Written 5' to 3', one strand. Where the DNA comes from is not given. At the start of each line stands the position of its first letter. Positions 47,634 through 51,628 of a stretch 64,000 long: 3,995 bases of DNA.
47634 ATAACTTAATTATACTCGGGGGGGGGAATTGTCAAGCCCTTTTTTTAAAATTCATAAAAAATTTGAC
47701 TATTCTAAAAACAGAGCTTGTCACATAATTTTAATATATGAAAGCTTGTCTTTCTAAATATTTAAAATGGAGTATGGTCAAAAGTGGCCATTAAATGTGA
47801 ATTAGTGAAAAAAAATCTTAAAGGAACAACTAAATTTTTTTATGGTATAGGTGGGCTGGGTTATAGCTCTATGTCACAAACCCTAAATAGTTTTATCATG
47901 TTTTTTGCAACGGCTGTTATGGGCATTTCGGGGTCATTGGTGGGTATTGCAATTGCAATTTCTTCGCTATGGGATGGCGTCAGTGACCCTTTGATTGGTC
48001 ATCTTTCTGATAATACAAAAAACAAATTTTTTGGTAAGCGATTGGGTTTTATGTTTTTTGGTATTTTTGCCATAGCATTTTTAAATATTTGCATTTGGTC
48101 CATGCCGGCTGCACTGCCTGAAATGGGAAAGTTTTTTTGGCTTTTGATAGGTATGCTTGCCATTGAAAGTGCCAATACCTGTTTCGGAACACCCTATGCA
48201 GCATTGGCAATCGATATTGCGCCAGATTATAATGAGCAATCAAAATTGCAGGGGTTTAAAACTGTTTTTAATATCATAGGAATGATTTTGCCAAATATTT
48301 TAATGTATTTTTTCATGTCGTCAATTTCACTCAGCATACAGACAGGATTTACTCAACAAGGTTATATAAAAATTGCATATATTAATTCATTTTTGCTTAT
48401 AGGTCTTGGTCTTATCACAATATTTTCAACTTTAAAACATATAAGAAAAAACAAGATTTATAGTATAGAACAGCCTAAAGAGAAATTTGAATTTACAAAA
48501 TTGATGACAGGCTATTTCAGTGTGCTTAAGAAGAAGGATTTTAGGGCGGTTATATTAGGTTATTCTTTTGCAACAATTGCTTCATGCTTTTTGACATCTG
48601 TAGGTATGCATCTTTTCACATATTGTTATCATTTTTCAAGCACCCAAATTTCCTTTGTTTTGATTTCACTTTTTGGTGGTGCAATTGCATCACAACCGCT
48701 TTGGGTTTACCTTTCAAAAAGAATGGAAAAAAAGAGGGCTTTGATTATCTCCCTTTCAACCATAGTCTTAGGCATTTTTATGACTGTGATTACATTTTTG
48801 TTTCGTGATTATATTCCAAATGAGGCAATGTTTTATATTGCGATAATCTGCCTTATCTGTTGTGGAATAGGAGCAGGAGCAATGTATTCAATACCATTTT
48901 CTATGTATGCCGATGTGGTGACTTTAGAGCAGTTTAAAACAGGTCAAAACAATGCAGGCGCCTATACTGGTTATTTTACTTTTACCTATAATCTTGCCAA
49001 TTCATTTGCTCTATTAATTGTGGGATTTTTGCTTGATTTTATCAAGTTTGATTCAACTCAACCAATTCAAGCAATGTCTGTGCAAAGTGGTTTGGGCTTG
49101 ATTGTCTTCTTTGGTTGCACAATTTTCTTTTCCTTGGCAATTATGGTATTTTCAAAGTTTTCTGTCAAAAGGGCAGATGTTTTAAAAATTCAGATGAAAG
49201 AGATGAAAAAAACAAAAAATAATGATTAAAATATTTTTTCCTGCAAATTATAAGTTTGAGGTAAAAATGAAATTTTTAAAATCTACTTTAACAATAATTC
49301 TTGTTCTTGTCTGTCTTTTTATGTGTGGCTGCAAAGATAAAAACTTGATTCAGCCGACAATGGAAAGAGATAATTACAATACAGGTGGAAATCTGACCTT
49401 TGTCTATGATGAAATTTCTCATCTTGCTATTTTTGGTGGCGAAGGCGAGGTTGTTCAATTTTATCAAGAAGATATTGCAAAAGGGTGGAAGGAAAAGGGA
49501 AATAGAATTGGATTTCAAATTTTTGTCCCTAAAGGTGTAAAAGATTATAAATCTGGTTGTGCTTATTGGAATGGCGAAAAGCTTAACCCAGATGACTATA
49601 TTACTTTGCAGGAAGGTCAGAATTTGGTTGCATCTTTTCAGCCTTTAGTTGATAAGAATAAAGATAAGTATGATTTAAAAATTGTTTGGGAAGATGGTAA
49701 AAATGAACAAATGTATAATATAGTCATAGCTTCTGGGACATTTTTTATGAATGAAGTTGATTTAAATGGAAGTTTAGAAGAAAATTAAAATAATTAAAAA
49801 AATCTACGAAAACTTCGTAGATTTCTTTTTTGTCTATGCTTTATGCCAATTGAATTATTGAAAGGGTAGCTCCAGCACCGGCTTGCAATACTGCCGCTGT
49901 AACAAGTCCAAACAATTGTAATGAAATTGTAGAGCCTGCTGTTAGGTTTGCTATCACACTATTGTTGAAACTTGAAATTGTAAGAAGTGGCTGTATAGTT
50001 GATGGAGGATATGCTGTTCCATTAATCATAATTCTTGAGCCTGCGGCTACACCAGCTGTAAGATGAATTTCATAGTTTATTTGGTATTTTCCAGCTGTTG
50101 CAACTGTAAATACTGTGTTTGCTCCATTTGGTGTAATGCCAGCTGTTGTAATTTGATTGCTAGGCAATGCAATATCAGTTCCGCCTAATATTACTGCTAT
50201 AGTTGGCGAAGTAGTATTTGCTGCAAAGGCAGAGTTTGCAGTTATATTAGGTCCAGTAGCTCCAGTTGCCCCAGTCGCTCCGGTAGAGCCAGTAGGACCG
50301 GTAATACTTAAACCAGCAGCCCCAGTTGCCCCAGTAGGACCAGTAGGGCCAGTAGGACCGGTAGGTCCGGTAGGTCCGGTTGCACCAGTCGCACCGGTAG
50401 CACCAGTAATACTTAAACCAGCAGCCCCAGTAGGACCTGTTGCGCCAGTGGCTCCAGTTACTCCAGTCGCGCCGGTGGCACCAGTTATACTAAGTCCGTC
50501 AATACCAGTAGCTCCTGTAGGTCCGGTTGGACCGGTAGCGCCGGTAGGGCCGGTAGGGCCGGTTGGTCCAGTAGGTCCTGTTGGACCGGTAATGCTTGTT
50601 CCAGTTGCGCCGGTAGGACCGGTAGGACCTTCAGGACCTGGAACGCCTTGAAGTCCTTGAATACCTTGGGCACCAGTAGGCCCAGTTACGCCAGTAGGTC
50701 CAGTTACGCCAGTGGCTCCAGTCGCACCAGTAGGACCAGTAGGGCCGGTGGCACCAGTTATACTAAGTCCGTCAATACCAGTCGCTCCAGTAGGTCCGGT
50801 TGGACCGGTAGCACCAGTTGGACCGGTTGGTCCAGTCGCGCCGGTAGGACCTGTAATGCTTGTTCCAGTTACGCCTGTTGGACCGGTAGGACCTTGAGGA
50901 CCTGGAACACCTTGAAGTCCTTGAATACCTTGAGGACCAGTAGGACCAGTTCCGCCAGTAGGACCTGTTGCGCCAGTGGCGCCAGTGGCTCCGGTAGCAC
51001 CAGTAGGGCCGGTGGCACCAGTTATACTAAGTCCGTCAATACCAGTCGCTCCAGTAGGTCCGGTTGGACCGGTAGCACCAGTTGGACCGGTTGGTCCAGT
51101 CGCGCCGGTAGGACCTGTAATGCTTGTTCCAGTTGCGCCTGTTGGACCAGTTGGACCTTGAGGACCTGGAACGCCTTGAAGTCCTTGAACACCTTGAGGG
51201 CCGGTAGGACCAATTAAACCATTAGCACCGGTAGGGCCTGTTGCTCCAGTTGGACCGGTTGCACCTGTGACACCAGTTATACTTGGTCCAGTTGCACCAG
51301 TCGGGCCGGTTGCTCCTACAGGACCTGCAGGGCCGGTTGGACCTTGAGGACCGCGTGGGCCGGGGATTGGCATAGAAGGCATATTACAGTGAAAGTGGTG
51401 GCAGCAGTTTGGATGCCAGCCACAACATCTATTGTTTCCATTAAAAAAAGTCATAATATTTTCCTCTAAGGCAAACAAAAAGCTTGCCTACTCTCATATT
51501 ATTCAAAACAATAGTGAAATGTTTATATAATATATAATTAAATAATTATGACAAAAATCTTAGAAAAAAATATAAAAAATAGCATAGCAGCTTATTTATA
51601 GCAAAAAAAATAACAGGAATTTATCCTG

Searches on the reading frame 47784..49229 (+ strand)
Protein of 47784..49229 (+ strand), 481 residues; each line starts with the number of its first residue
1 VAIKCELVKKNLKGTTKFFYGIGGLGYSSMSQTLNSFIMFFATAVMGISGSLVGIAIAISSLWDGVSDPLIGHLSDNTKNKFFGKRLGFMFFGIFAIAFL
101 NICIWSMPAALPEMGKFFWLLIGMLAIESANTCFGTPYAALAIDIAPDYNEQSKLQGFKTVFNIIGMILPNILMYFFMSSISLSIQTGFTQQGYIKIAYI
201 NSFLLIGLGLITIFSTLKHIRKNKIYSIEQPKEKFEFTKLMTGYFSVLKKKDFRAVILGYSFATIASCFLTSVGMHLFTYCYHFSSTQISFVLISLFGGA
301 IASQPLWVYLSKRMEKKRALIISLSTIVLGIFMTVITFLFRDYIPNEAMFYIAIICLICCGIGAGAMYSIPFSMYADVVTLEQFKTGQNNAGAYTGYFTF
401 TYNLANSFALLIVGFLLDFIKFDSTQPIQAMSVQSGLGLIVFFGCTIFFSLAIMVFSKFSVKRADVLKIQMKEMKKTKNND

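Call 6: search_protein_families(library=pfam, proteins=[window:47784-49229:+], max_evalue=0.01)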
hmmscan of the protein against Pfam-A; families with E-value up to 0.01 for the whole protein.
window:47784-49229:+ (481 aa): 2 families
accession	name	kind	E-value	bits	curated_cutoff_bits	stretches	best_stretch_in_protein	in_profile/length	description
PF13347.12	MFS_2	-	6.2e-56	190.2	27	1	19-461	1-425/427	MFS/sugar transport protein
PF07690.21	MFS_1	-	5e-23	82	33.4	1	28-409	8-346/347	Major Facilitator Superfamily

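Call 9: find_encoding_contigs(protein=window:47784-49229:+, flank=3000, max_places=10)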
Protein window:47784-49229:+ (481 aa): 4 contigs read that carry it; 2 places shown.
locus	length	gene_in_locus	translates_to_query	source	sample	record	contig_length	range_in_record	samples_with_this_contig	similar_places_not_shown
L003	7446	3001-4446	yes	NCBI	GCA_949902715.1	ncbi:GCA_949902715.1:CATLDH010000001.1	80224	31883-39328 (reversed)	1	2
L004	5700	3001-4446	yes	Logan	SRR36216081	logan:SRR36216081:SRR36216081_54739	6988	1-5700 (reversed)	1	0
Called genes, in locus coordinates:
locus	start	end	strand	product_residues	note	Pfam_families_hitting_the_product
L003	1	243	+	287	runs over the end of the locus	PF10502:Peptidase_S26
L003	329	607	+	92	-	PF00216:Bac_DNA_binding, PF14908:HU-CCDC81_euk_1 (weak), PF18291:HU-HIG (weak)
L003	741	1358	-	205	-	PF02915:Rubrerythrin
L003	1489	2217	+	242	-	-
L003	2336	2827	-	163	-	PF13475:DUF4116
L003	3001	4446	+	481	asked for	PF07690:MFS_1, PF13347:MFS_2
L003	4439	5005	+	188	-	-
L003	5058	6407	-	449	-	-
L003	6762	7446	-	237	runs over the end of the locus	PF18912:DZR_2 (weak), PF00156:Pribosyltran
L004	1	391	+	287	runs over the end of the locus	PF10502:Peptidase_S26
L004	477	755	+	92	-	PF00216:Bac_DNA_binding, PF14908:HU-CCDC81_euk_1 (weak), PF18291:HU-HIG (weak)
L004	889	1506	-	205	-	PF02915:Rubrerythrin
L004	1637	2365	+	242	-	-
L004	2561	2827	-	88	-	PF13475:DUF4116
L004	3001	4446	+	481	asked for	PF07690:MFS_1, PF13347:MFS_2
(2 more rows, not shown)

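Call 13: find_related_loci(query=window:47784-49229:+, collection=genome_contigs, flank=4000)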
Query window:47784-49229:+ (481 aa) in genome_contigs; peptide patterns used: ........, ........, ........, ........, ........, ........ (x = any residue, [..] = any of these).
120 stretches matched a pattern; 77 encode a relative of the query (tblastn E <= 1e-3); 77 distinct loci.
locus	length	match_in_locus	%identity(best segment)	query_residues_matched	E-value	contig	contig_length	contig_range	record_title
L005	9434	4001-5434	94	4-481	0e+0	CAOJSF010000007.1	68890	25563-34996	MAG TPA_asm: uncultured Clostridia bacterium isolate SRR15604559_bin.67_metawrap_v1.3_MAG genome assembly, contig: NODE.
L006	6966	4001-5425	94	7-481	0e+0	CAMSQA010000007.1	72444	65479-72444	MAG TPA_asm: uncultured Clostridia bacterium isolate ERR9465718_bin.4_metawrap_v1.3_MAG genome assembly, contig: NODE.35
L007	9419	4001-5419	87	7-479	0e+0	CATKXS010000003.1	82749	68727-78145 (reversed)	MAG TPA_asm: uncultured Clostridia bacterium isolate MGG03635_1680015435 genome assembly, contig: ERR2844015_972, whole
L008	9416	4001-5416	86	8-479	0e+0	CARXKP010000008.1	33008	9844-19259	MAG TPA_asm: uncultured Eubacteriales bacterium isolate MGBC157798 genome assembly, contig: MGBC157798.8, whole genome s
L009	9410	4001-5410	88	7-476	0e+0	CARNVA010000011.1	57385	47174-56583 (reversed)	MAG TPA_asm: uncultured Eubacteriales bacterium isolate MGBC144555 genome assembly, contig: MGBC144555.11, whole genome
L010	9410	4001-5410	88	7-476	0e+0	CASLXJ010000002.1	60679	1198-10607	MAG: uncultured bacterium isolate 8-6_110307.18_1677752973 genome assembly, contig: NODE_144_length_60679_cov_4.095556,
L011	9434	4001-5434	84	4-481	0e+0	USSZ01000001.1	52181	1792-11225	uncultured Clostridiales bacterium isolate UMGS2054 genome assembly, contig: NODE_28_length_52181_cov_3.306162, whole ge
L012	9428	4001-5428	83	7-479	0e+0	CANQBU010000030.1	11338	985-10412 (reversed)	MAG: uncultured Clostridia bacterium isolate Lapin-002__bin27 genome assembly, contig: Lapin-002__NODE_7526_length_11338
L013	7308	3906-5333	83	8-481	0e+0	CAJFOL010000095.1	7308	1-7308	uncultured Clostridia bacterium isolate Coassembly_mag_441 genome assembly, contig: MAGpy_11413_min2k_bin_441_fak87_1629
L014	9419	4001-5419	83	7-479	0e+0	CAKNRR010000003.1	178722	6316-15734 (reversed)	MAG TPA_asm: uncultured Clostridia bacterium isolate ERR3414588_bin.31_metaWRAP_v1.1_MAG genome assembly, contig: NODE_6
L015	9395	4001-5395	84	7-471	0e+0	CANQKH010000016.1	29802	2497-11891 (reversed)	MAG: uncultured Clostridia bacterium isolate Lapin-030__bin96 genome assembly, contig: Lapin-030__NODE_2194_length_29802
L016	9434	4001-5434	83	4-481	0e+0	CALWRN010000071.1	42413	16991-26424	MAG: uncultured Clostridia bacterium isolate E21__bin145 genome assembly, contig: E21__k127_2642232, whole genome shotgu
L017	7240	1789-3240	81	4-481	0e+0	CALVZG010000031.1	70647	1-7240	MAG: uncultured Clostridia bacterium isolate E03__bin18 genome assembly, contig: E03__k127_5810120, whole genome shotgun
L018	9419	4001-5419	83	8-480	0e+0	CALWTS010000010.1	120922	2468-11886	MAG: uncultured Clostridia bacterium isolate E30__bin183 genome assembly, contig: E30__k127_4186905, whole genome shotgu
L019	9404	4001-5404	86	4-471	0e+0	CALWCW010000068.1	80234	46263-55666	MAG: uncultured Clostridia bacterium isolate E03__bin84 genome assembly, contig: E03__k127_350696, whole genome shotgun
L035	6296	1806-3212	82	8-476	0e+0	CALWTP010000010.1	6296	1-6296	MAG: uncultured Clostridia bacterium isolate E06__bin174 genome assembly, contig: E06__k127_3033431, whole genome shotgu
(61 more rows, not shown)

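Call 36: find_homologous_proteins(query=L035:4363-4620:+, max_evalue=0.001)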
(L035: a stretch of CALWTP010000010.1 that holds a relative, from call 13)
Query L035:4363-4620:+ (86 aa): 2 proteins with E <= 0.001 among 2 candidates.
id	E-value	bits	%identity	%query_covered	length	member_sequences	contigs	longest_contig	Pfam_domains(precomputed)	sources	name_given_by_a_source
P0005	2.4e-46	172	100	100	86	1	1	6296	-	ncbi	-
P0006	2.0e-15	74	68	65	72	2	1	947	-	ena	-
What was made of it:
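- Tried and rejected: Only one contig exists (call 36).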

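Call 38: find_encoding_contigs(protein=P0006, flank=1000, max_places=4)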
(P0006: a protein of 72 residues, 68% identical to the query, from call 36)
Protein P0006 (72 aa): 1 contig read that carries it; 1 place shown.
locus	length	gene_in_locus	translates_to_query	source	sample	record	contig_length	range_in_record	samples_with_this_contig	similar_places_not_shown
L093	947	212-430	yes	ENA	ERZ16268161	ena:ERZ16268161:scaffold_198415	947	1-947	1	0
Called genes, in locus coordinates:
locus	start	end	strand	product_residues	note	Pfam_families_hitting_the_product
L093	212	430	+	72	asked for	-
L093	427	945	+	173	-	?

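Call 65: search_protein_families(library=pfam, proteins=[L035:4690-6126:+], max_evalue=0.01)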
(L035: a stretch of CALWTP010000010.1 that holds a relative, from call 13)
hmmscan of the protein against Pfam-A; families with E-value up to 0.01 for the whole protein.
L035:4690-6126:+ (478 aa): 1 family
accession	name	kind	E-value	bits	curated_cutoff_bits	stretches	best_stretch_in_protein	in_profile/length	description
PF13306.12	LRR_5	-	1.1e-27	96.9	27.7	1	307-415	8-115/127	BspA type Leucine rich repeat region (6 copies)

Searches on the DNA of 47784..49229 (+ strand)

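Call 29: search_rna_families(source=L035, start=3850, end=4400, threshold=evalue, max_evalue=1)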
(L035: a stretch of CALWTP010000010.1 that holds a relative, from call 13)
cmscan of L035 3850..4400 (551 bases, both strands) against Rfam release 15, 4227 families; matches with E-value up to 1: 3.
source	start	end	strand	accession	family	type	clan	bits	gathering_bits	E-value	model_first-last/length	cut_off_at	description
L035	3955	4073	-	RF03922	MIR2119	Gene; miRNA;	-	26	73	0.37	1-188/188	no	MIR2119 microRNA precursor family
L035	3977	4030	+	RF03556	mir-559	Gene; miRNA;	-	20.7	95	0.25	1-91/91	no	mir-559 microRNA precursor family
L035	3977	4030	-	RF00697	mir-186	Gene; miRNA;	-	18.5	70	0.89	13-73/82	no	mir-186 microRNA precursor family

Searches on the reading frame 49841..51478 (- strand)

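Call 6: search_protein_families(library=pfam, proteins=[window:49841-51478:-], max_evalue=0.01)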
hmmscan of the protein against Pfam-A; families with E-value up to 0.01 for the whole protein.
window:49841-51478:- (545 aa): 2 families
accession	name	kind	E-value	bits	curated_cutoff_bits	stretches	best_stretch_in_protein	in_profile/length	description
PF01391.23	Collagen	-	1.9e-44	149.7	27.2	7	242-293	7-58/60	Collagen triple helix repeat (20 copies)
PF18573.7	BclA_C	-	2.2e-42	144.4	38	1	417-545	1-128/128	BclA C-terminal domain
